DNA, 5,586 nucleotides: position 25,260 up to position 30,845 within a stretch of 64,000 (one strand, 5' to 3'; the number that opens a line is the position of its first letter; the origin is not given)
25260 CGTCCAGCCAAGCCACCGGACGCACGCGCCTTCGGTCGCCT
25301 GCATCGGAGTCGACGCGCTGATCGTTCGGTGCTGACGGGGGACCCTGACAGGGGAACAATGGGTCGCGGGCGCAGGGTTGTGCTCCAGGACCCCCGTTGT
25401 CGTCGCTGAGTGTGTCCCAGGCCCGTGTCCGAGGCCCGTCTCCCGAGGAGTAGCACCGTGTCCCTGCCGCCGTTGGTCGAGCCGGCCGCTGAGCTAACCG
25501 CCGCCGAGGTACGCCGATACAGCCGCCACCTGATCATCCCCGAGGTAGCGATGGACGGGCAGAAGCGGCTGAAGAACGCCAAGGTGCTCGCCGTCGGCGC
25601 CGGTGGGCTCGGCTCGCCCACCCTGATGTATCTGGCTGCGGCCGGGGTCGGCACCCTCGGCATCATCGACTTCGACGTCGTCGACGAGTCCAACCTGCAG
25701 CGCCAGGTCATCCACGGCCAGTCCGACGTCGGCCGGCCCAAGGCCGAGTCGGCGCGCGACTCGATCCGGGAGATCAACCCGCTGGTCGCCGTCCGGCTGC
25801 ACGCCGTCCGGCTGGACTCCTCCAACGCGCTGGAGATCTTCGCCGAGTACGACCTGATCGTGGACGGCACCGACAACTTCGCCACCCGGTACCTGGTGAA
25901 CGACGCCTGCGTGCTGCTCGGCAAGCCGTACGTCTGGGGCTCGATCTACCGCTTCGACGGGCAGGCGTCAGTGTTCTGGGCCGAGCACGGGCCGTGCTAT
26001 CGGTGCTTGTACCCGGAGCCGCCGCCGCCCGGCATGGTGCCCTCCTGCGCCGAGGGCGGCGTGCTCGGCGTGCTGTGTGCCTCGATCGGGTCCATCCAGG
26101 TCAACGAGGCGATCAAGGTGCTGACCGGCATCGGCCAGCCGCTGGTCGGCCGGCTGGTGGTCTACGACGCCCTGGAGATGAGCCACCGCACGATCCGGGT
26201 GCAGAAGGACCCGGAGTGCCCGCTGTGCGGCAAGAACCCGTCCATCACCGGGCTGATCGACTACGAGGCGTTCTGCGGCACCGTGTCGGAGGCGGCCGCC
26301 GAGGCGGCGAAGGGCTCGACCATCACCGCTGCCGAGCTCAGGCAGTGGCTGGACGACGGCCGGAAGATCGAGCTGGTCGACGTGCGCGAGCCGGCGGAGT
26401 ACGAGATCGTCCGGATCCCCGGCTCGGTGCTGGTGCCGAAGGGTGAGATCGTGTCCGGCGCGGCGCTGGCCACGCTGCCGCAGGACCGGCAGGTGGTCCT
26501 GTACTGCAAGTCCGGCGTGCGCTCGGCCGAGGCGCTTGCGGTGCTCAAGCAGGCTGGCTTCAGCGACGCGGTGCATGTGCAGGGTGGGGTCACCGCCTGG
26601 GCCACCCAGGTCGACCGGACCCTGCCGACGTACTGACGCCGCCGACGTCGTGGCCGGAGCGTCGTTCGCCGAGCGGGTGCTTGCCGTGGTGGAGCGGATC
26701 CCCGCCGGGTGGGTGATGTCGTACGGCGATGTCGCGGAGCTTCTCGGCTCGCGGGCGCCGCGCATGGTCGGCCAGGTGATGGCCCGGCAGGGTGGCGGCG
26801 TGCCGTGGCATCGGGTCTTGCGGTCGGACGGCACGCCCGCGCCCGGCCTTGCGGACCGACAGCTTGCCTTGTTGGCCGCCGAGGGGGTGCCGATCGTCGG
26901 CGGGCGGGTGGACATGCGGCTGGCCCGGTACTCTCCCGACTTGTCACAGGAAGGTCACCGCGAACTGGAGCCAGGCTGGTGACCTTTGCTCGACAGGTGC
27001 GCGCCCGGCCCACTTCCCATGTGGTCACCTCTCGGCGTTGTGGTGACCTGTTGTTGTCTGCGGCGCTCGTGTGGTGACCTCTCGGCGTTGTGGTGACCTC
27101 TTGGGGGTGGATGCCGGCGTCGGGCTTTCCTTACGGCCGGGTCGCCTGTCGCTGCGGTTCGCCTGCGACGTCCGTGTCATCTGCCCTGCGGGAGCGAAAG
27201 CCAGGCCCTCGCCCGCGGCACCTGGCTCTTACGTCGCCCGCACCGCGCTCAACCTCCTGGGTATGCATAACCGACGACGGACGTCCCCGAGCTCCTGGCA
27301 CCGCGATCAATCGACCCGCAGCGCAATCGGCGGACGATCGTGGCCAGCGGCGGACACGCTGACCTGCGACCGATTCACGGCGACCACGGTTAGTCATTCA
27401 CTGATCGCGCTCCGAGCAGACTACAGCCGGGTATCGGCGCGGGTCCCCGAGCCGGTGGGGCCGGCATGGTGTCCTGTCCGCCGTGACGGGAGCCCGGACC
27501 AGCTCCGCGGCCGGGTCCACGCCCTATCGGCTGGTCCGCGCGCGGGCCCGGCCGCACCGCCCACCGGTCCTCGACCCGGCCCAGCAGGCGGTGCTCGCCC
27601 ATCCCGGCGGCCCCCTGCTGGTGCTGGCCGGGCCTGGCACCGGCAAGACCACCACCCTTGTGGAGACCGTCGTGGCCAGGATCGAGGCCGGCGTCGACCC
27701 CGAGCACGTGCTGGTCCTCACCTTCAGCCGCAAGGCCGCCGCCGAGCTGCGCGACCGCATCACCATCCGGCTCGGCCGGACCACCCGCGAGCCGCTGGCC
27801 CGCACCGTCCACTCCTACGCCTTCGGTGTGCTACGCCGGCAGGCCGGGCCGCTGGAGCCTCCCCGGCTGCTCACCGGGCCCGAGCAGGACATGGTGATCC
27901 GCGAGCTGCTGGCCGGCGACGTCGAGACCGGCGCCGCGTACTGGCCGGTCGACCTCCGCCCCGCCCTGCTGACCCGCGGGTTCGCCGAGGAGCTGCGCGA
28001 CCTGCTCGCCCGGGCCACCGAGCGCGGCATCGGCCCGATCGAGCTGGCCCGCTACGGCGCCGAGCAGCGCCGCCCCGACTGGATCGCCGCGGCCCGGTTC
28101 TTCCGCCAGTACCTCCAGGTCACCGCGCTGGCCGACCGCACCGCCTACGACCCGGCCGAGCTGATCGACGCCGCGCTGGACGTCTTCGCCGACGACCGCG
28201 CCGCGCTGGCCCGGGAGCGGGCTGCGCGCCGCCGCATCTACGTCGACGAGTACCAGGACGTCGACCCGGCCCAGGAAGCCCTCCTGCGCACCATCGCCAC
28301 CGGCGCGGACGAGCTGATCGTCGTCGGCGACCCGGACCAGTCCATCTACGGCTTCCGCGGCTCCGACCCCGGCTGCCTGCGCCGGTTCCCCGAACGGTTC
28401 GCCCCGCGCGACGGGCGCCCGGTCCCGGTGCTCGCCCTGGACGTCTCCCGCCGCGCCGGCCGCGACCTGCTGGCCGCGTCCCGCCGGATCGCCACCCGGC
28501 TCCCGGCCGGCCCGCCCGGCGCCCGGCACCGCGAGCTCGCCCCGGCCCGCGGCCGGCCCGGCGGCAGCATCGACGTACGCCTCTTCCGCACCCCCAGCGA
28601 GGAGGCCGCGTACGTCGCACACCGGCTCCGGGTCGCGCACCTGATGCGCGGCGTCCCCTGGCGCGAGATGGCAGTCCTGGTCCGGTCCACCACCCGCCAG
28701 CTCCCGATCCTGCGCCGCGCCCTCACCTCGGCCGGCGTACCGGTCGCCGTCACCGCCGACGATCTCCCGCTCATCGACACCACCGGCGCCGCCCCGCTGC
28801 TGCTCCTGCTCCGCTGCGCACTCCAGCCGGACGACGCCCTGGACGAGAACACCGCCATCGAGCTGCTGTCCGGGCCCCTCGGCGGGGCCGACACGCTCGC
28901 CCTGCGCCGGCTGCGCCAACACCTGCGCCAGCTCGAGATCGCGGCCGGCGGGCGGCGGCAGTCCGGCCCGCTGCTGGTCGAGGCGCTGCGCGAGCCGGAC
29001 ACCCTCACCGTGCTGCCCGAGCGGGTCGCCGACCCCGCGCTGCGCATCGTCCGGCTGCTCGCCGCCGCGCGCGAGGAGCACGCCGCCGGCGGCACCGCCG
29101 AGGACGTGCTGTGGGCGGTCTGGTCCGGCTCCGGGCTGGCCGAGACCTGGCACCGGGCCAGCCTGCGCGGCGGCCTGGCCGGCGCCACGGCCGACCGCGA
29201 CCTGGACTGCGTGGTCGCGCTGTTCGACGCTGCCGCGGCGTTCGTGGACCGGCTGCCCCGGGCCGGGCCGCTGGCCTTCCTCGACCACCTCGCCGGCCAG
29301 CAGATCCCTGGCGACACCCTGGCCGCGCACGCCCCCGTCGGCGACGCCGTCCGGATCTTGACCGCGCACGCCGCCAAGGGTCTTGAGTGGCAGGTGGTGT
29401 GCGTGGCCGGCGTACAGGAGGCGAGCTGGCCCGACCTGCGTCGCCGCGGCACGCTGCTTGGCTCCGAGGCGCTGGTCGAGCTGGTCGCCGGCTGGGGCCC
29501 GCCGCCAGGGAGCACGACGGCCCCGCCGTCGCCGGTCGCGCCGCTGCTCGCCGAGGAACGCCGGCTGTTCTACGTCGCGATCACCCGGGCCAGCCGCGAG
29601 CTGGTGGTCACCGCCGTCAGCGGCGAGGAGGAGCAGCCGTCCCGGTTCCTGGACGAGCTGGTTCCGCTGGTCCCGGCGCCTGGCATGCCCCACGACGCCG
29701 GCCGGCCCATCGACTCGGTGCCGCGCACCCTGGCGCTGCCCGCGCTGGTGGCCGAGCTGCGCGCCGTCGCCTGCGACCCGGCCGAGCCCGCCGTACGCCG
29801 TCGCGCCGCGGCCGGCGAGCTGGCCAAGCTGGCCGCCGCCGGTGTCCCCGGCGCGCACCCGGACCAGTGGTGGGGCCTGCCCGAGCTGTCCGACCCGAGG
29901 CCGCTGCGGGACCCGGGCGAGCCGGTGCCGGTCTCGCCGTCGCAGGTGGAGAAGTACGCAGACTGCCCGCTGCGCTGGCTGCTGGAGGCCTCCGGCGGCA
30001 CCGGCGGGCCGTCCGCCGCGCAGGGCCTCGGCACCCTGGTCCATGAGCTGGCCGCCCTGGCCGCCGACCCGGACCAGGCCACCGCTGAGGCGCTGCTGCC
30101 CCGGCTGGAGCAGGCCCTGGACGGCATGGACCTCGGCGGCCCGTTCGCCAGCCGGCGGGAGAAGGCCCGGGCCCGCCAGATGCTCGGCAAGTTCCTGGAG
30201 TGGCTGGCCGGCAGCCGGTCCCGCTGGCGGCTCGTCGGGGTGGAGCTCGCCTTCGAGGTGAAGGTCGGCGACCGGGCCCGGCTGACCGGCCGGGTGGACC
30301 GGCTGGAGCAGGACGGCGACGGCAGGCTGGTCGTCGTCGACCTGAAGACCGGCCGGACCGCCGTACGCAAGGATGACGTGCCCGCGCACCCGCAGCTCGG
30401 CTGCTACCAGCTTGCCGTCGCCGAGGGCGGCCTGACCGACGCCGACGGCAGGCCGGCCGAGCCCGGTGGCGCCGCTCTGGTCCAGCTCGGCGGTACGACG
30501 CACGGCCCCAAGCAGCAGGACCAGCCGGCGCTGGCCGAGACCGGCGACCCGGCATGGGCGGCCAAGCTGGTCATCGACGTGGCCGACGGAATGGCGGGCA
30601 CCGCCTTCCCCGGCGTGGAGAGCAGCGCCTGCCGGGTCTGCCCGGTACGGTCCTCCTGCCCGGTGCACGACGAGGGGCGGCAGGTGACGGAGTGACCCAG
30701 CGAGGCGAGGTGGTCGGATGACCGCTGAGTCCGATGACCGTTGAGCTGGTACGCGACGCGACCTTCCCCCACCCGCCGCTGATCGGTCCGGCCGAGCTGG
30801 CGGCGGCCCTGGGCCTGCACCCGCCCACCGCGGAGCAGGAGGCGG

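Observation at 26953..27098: Dispersed 50-bp-period repeat family built on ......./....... hairpins (locus A, upstream of adnA)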

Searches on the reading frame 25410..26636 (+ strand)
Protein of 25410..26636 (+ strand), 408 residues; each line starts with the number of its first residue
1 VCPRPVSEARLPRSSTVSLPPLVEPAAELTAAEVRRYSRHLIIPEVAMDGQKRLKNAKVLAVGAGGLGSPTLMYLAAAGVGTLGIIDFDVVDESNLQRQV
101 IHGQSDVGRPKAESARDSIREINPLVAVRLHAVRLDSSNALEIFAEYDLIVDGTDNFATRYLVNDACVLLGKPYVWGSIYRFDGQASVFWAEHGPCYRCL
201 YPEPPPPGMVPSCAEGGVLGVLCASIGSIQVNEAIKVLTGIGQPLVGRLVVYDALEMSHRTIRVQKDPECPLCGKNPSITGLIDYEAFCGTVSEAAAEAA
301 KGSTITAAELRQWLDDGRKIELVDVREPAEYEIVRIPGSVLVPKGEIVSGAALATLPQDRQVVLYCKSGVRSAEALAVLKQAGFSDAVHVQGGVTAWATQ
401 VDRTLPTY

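Call 17: search_protein_families(library=pfam, proteins=[window:25410-26636:+])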
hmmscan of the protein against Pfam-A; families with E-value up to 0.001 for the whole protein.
window:25410-26636:+ (408 aa): 2 families
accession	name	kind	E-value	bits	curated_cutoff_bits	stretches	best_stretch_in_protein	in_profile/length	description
PF00899.27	ThiF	-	5.4e-84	281.5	28.1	1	37-271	1-237/238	ThiF family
PF00581.25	Rhodanese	-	4.5e-18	66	22.2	1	306-399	1-101/102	Rhodanese-like domain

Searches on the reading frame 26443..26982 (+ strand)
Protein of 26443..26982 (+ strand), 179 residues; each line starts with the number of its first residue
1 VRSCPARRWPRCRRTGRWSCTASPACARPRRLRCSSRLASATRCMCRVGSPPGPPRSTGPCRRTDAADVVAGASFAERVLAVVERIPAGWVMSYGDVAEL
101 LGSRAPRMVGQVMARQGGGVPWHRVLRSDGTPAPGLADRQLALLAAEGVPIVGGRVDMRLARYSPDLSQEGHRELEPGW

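Call 17: search_protein_families(library=pfam, proteins=[window:26443-26982:+])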
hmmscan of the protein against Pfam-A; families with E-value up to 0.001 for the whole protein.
window:26443-26982:+ (179 aa): 1 family
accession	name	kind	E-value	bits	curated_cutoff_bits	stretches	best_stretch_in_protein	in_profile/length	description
PF01035.26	DNA_binding_1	-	3e-19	69.1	27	1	75-149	2-81/81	6-O-methylguanine DNA methyltransferase, DNA binding domain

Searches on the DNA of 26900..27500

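Call 76: search_rna_families(source=window, start=26900, end=27500, threshold=evalue, max_evalue=1)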
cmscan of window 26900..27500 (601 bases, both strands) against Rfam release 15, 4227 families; matches with E-value up to 1: 0.
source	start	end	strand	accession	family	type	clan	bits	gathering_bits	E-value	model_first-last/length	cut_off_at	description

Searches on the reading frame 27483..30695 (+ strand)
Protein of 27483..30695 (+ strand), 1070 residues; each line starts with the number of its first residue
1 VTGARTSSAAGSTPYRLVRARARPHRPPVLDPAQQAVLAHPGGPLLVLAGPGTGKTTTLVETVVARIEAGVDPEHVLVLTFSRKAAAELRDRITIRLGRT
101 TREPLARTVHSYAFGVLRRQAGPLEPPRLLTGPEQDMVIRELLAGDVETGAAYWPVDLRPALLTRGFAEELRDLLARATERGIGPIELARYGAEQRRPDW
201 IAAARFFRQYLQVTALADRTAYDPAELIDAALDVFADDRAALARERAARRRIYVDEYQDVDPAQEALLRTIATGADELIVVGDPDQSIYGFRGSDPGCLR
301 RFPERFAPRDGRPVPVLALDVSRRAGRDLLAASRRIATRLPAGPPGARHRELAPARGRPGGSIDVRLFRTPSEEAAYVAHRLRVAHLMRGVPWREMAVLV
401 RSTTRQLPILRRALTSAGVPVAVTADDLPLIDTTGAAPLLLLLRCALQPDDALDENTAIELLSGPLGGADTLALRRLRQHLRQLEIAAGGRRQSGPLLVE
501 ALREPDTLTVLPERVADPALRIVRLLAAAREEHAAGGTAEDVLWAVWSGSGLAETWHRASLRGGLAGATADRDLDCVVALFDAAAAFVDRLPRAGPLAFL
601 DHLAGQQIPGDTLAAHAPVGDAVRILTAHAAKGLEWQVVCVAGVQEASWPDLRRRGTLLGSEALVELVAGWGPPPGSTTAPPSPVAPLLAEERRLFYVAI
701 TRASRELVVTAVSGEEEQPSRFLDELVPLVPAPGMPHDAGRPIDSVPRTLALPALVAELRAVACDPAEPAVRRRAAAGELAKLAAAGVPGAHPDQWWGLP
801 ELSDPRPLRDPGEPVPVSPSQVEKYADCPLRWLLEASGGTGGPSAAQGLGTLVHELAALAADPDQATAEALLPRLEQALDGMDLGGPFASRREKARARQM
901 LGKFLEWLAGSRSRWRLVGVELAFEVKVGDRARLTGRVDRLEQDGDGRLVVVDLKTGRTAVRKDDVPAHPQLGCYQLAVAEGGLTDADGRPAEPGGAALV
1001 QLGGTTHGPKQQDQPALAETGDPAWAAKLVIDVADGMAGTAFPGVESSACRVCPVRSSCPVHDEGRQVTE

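Call 17: search_protein_families(library=pfam, proteins=[window:27483-30695:+])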
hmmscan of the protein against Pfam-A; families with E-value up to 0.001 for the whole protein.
window:27483-30695:+ (1070 aa): 7 families
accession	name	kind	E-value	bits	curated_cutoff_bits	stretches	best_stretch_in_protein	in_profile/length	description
PF00580.27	UvrD-helicase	-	4.1e-54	184.5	23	1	30-306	1-270/271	UvrD/REP helicase N-terminal domain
PF12705.13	PDDEXK_1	-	5.3e-47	161.3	22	1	817-1060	2-247/247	PD-(D/E)XK nuclease superfamily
PF13245.12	AAA_19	-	9.5e-23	81.3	25.1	1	35-292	3-134/134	AAA domain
PF13361.12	UvrD_C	-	1.1e-19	71.5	25.6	1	621-713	285-349/350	UvrD-like helicase C-terminal domain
PF13538.12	UvrD_C_2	-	1.4e-09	38.1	27.4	1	688-709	30-51/52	UvrD-like helicase C-terminal domain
PF13604.12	AAA_30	-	7.2e-08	32.8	27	1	35-105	11-77/191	AAA domain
PF01443.25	Viral_helicase1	-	2.4e-05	24.7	21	0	244-290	54-100/228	Viral superfamily 1 RNA helicase core domain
